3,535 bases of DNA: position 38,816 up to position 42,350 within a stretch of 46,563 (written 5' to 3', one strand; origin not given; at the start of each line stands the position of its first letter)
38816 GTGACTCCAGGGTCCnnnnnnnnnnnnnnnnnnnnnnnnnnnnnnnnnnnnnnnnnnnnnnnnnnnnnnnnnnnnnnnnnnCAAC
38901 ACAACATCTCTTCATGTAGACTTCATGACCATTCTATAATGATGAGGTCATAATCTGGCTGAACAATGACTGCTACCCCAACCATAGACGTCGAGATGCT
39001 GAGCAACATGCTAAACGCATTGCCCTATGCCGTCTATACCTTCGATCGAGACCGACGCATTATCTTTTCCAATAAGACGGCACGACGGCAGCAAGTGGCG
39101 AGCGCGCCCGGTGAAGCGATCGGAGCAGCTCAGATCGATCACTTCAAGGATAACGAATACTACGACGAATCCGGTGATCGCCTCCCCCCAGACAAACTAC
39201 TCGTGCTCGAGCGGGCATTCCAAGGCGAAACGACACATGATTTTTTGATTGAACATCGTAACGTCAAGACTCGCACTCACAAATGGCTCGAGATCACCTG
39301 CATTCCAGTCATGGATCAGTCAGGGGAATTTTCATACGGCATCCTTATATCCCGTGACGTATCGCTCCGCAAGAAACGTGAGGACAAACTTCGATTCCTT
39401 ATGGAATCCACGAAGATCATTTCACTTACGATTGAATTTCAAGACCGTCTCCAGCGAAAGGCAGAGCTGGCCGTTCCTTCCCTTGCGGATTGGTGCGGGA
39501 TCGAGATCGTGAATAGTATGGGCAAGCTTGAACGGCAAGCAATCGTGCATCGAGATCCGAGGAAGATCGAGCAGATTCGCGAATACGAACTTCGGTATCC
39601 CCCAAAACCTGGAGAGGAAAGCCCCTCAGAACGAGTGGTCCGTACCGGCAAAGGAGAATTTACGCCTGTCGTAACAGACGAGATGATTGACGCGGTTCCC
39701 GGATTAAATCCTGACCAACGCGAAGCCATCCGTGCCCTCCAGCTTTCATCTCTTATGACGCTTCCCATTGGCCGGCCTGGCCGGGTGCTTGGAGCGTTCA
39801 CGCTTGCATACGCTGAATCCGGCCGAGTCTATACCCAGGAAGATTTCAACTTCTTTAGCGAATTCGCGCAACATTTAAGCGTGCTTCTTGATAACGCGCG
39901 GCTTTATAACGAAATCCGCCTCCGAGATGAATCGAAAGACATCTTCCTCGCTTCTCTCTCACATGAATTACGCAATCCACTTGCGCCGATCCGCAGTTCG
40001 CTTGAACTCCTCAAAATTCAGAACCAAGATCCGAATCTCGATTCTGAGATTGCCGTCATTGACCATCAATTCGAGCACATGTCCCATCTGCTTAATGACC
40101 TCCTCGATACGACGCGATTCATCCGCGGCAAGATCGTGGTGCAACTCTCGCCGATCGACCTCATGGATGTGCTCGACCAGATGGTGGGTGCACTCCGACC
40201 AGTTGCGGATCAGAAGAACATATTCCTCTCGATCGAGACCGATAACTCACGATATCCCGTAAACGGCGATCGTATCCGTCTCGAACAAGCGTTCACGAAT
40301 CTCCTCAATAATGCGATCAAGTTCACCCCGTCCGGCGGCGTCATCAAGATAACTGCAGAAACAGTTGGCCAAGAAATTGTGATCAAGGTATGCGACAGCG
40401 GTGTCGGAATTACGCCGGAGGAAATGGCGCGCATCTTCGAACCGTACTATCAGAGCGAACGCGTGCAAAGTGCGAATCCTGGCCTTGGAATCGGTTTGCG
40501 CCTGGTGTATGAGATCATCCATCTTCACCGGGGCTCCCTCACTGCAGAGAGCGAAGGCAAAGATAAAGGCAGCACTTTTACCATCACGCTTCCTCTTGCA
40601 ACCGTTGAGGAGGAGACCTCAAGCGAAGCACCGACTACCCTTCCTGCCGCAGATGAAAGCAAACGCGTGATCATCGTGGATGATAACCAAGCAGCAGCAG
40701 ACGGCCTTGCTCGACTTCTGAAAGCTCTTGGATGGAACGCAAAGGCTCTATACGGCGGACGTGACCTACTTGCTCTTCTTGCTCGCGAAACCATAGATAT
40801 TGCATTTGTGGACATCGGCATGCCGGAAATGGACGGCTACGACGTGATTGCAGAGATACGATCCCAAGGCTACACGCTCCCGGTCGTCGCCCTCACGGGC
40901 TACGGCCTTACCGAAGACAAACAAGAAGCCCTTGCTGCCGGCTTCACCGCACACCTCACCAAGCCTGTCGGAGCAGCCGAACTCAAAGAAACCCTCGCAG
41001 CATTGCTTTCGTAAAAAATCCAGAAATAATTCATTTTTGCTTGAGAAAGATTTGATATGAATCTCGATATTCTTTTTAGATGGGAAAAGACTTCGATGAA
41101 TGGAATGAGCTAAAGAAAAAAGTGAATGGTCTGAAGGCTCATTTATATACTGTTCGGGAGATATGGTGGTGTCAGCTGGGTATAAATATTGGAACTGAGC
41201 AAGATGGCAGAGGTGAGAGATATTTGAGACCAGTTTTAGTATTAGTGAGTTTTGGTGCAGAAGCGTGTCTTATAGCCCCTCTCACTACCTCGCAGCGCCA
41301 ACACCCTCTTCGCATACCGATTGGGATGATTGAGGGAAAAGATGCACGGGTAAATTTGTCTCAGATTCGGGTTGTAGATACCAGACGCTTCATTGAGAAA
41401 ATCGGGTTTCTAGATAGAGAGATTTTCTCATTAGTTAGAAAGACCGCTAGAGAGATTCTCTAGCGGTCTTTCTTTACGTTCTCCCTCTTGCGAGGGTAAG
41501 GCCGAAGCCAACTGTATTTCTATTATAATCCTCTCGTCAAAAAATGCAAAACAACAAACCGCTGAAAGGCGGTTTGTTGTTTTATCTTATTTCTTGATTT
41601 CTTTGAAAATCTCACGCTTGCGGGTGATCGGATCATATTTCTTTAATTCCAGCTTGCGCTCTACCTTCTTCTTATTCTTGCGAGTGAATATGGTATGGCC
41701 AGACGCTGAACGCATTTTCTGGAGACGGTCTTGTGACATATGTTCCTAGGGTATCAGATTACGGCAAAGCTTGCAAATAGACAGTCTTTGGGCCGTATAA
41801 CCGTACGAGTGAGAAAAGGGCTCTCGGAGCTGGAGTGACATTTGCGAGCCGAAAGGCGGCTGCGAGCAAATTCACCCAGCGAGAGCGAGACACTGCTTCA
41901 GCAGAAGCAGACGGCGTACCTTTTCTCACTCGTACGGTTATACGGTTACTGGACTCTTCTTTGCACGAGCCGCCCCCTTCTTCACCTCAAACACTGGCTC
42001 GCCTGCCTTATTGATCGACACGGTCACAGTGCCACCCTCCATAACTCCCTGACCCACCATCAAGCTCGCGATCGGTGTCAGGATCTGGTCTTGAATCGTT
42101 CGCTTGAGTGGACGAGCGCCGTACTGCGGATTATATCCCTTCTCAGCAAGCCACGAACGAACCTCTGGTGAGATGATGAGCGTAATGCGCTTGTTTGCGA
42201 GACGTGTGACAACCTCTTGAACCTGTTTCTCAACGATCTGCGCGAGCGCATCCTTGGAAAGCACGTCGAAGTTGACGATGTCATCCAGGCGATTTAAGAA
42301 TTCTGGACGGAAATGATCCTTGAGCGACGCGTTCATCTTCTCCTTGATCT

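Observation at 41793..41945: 153-bp nested-hairpin element with perfect 27-bp terminal inverted repeats that include the clpB stop codon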

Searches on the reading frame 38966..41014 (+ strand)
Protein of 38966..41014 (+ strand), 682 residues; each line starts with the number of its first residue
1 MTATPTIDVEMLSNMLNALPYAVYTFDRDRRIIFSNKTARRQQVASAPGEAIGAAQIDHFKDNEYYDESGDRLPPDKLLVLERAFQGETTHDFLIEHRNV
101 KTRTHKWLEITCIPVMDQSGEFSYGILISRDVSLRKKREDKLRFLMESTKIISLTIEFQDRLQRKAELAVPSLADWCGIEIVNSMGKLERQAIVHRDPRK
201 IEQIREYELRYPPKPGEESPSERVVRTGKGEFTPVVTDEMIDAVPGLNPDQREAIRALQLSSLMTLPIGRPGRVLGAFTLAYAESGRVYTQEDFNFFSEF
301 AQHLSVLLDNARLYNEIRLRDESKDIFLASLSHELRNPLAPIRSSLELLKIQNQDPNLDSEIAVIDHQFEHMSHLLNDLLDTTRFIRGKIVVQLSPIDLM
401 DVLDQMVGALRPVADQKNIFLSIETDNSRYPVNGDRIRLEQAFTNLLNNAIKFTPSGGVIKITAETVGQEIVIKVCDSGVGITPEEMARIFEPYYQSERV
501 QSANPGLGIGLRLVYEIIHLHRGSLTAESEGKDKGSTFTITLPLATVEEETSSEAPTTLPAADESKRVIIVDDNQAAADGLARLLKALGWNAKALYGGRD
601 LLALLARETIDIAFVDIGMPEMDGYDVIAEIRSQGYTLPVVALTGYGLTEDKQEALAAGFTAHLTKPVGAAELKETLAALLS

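Call 43: search_protein_families(library=pfam, proteins=[window:38966-41014:+], max_evalue=0.01)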
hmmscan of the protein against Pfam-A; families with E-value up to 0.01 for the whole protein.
window:38966-41014:+ (682 aa): 8 families
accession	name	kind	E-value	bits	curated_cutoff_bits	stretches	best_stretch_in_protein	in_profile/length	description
PF02518.31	HATPase_c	-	3.9e-27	95.3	26.4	1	434-545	1-110/111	Histidine kinase-, DNA gyrase B-, and HSP90-like ATPase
PF00072.30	Response_reg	-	2.1e-24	86.2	30.2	1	568-677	1-110/111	Response regulator receiver domain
PF00512.31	HisKA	-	3.6e-14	53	26.9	1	324-384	2-62/66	His Kinase A (phospho-acceptor) domain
PF08448.16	PAS_4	-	5.7e-10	39.8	23.1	1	16-136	1-109/110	PAS fold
PF13185.12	GAF_2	-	4.2e-08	33.9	28.6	1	208-309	47-136/136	GAF domain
PF00989.32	PAS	-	6.6e-05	23.3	22.6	1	10-131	1-112/113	PAS fold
PF01590.32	GAF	-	0.00011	23.2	22.4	1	223-306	57-131/133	GAF domain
PF13426.13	PAS_9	-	0.0041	17.8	27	0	29-133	10-102/103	PAS domain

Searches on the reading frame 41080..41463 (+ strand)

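Call 43: search_protein_families(library=pfam, proteins=[window:41080-41463:+], max_evalue=0.01)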
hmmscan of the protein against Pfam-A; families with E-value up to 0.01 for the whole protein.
window:41080-41463:+ (127 aa): 1 family
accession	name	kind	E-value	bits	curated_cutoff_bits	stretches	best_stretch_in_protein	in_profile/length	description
PF02452.23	PemK_toxin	-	3.8e-15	56.5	23.1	1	26-127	3-109/109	PemK-like, MazF-like toxin of type II toxin-antitoxin system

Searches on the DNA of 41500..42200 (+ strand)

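Call 5: search_rna_families(source=window, start=41500, end=42200, threshold=evalue, max_evalue=10, show_alignments=3)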
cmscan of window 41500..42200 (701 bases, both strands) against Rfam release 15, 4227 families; matches with E-value up to 10: 14.
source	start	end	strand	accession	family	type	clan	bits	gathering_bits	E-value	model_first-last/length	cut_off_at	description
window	41525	41605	-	RF01896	mir-142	Gene; miRNA;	-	24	57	0.023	1-85/85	no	mir-142 microRNA precursor family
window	41513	41588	+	RF02074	STnc240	Gene; sRNA;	-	20.9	55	1.9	1-77/77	no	Enterobacterial sRNA STnc240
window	41543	41585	+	RF04352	Plastid-psbA-4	Cis-reg;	CL00153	20.2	56.8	1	1-61/61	no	Plastid-psbA-4 3UTR RNA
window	41524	41605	-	RF02530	URE2_IRES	Cis-reg; IRES;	-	20.2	70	2.2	1-105/105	no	Ure2 internal ribosome entry site (IRES)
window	41545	41614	+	RF02351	psRNA14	Gene; sRNA;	-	20.1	60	1.1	1-84/84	no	Proteobacteria sRNA psRNA14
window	41548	41581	+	RF00125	IS128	Gene; sRNA;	-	19.9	80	0.12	162-198/209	no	IS128 RNA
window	41539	41606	-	RF01770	rimP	Cis-reg; leader;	-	19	47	1.9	1-102/102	no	Gammaprotebacteria rimP leader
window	41546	41585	-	RF03940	MIR9563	Gene; miRNA;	-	18.8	90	0.99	1-127/127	no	MIR9563 microRNA precursor family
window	41546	41585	-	RF03664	MIR6288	Gene; miRNA;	-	17.2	74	2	1-92/92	no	MIR6288 microRNA precursor family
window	41539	41582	+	RF02618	SSRC34_2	Gene; sRNA;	-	16.9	48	5.6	23-70/125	no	Streptococcus sRNA 34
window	41542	41588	+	RF03653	mir-971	Gene; miRNA;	-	16.2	53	2.6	16-62/77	no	mir-971 microRNA precursor family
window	41538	41598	-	RF02436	SpF43_sRNA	Gene; sRNA;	-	15.8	70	4.7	1-99/99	no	Streptococcus sRNA SpF43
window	41964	41982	-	RF02401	ClpQY_promoter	Cis-reg;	-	11.6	42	8.2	1-57/57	no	ClpQY promoter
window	41548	41580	+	RF02634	EF3314_EF3315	Gene; sRNA;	-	10.9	100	9.3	109-141/141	no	Enterococcus sRNA EF3314_EF3315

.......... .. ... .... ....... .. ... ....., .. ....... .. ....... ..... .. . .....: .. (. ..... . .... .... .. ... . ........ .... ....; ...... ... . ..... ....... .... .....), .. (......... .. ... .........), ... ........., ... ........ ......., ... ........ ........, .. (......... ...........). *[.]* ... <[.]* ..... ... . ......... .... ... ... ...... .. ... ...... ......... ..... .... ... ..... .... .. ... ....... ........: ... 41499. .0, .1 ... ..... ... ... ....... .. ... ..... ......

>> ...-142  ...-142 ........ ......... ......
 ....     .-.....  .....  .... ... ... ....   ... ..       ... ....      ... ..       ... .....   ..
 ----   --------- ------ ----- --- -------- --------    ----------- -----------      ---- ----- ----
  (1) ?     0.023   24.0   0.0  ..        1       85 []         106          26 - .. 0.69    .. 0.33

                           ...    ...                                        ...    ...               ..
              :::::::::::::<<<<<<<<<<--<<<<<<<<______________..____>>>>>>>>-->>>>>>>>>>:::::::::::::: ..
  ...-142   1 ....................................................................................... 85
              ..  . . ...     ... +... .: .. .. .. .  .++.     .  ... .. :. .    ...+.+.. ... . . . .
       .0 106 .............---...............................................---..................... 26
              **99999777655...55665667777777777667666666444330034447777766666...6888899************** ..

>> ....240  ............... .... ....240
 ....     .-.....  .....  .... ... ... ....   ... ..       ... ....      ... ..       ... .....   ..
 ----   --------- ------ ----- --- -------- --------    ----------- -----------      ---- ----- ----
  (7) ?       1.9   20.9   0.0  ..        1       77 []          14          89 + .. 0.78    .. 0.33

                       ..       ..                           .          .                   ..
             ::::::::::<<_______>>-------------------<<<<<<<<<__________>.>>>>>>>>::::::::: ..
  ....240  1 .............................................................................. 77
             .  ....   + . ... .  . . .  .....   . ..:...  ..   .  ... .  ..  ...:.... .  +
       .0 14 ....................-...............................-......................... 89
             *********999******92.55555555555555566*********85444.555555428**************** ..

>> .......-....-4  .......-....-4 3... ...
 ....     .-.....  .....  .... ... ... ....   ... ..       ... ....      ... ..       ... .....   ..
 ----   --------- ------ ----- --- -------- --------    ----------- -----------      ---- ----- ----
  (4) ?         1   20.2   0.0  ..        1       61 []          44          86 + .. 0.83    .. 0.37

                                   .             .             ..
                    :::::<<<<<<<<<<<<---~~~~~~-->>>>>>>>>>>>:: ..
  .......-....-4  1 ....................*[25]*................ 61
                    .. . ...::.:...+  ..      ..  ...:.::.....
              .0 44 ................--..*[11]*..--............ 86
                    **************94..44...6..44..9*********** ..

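Call 46: search_dna_similar(query=window:41780-41960:+, collection=plasmids, mode=distant, max_evalue=1, max_rows=10)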
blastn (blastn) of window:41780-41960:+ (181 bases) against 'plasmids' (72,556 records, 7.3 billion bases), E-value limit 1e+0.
Records with a match: 1; places in all: 1; records where one place covers at least 80% of the query: 0.
Best place of each record, by identity: 80-90% 1.
By first word of the organism name: Arthrobacter 1.
By predicted mobility (MOB-suite, as given by PLSDB): non-mobilizable 1.
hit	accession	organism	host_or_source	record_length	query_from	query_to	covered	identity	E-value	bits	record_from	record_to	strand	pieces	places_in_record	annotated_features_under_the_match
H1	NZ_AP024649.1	Arthrobacter sp. StoSoilB13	-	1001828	93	125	18%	87.9%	1e-1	43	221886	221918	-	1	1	none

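Call 47: search_dna_similar(query=window:41780-41960:+, collection=phages, mode=distant, max_evalue=1, max_rows=10)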
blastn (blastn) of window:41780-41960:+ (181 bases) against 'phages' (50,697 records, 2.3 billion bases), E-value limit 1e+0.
No match.
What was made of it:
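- Tried and rejected: blastn against plasmids and phages: one 33-nt chance hit (calls 46, 47).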

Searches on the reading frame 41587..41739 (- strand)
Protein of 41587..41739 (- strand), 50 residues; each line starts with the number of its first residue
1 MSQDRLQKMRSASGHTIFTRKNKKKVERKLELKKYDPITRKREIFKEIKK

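Call 30: find_encoding_contigs(protein=window:41587-41739:-, flank=1500, max_places=10)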
Protein window:41587-41739:- (50 aa): no gene with exactly this product is on record in the collection.

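Call 43: search_protein_families(library=pfam, proteins=[window:41587-41739:-], max_evalue=0.01)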
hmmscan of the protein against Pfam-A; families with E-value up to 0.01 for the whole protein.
window:41587-41739:- (50 aa): 1 family
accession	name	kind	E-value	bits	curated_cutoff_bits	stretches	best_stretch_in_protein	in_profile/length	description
PF00471.26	Ribosomal_L33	-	4.6e-09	36.9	25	1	19-49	17-47/47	Ribosomal protein L33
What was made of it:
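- Checked: Its TAA (41940-41938), its last codon GTA and 2 nt of the preceding codon lie in arm 41919-41945. rpmG (41739..41587, Pfam Ribosomal_L33, call 43) follows on the same strand.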

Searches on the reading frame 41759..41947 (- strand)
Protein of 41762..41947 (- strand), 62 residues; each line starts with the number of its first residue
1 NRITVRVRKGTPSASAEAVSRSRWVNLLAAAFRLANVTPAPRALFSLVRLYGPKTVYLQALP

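Call 33: find_homologous_proteins(query=window:41762-41947:-, max_evalue=10)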
Query seq(62 aa): no candidate shares three 5-residue words with the query. No homologue found.

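Call 43: search_protein_families(library=pfam, proteins=[window:41759-41929:-], max_evalue=0.01)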
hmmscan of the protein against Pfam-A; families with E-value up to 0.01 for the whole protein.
window:41759-41929:- (56 aa): 0 families
